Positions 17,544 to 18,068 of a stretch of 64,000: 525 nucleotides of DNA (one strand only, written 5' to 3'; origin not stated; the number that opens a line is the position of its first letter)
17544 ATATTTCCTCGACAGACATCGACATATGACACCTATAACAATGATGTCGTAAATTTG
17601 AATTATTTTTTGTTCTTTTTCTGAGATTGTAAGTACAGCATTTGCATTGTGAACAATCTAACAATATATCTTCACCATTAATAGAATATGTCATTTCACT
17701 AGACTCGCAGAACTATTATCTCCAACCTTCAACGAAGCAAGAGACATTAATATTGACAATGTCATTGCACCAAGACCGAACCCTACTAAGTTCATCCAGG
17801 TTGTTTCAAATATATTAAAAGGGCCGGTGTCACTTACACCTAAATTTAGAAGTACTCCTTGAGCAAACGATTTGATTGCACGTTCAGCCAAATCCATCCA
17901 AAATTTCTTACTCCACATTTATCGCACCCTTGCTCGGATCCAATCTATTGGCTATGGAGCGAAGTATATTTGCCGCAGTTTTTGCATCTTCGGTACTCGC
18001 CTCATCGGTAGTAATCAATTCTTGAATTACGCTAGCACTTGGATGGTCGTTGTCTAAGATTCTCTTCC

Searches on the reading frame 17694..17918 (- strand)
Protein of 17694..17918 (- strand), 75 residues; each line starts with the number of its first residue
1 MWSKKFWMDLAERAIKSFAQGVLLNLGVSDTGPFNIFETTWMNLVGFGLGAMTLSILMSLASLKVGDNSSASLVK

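Call 84: search_dna_similar(query=window:17694-17918:-, collection=phages, mode=protein, max_evalue=0.001, max_rows=15)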
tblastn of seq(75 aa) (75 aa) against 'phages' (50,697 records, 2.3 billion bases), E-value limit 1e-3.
Records with a match: 535; places in all: 535; records where one place covers at least 80% of the query: 535.
Best place of each record, by identity: <60% 535.
By first word of the organism name: Mycobacterium 450; Streptomyces 45; Gordonia 14; Corynebacterium 11; Bifidobacterium 8; Mycolicibacterium 3; Lactococcus 2; Arthrobacter 2.
By host as written in the record: Mycobacterium smegmatis mc2 155 295; Mycobacterium smegmatis mc#155 66; Streptomyces griseus ATCC 10137 20; Mycobacterium smegmatis mc2155 19; Gordonia terrae 3612 14; Mycobacterium smegmatius mc2 155 10; Streptomyces lividans JI 1326 8; Streptomyces sanglieri UNT16F27A 7; and 53 more.
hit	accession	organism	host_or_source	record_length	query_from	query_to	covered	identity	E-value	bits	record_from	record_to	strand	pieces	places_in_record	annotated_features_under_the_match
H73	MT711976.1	Streptomyces phage Coruscant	Streptomyces venezuelae ATCC 10712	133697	1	74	99%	45.3%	4e-6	47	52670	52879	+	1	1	holin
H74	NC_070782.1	Streptomyces phage Coruscant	Streptomyces venezuelae ATCC 10712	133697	1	74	99%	45.3%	4e-6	47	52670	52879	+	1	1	holin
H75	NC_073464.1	Mycobacterium phage LilSpotty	Mycobacterium smegmatis mc2 155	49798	1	75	100%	44.2%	8e-10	58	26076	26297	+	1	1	33: hypothetical protein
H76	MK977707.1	Mycobacterium phage LilSpotty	Mycobacterium smegmatis mc2 155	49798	1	75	100%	44.2%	8e-10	58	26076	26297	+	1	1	33: hypothetical protein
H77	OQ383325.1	Mycobacterium phage LOCV4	Mycolicobacterium smegmatis mc2 155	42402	1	75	100%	44.2%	4e-9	56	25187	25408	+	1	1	holin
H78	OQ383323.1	Mycobacterium phage LOCV2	Mycolicibacterium smegmatis MC2 155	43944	1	75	100%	44.2%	4e-9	56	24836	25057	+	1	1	holin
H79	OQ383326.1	Mycobacterium phage LOCV5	Mycolicobacterium smegmatis mc2 155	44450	1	75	100%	44.2%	4e-9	56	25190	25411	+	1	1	holin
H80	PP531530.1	Mycobacterium phage MKC-IRE-01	Mycolicibacterium smegmatis mc2155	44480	1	75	100%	44.2%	4e-9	56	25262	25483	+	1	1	holin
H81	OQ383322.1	Mycobacterium phage LOCV1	Mycolicobacterium smegmatis mc2 155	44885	1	75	100%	44.2%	4e-9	56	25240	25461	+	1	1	holin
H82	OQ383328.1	Mycobacterium phage Nix22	Mycolicobacterium smegmatis mc2 155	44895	1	75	100%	44.2%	4e-9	56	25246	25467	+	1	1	holin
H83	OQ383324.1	Mycobacterium phage LOCV3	Mycolicobacterium smegmatis mc2 155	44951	1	75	100%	44.2%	4e-9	56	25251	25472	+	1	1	holin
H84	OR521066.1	Mycobacterium phage Juniormint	Mycobacterium smegmatis mc2155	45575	1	75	100%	44.2%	4e-9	56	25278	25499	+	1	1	28: holin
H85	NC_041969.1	Mycobacterium phage Jebeks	Mycobacterium smegmatis mc2 155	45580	1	75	100%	44.2%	4e-9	56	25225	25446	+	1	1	28: holin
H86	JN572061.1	Mycobacterium phage Jebeks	Mycobacterium smegmatis mc2 155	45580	1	75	100%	44.2%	4e-9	56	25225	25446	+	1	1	28: hypothetical protein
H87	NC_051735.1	Mycobacterium phage FirstPlacePfu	Mycobacterium smegmatis mc#155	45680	1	75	100%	44.2%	4e-9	56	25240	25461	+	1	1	28: holin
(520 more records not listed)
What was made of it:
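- The phage has a holin on the same strand as the peptidase (call 84).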
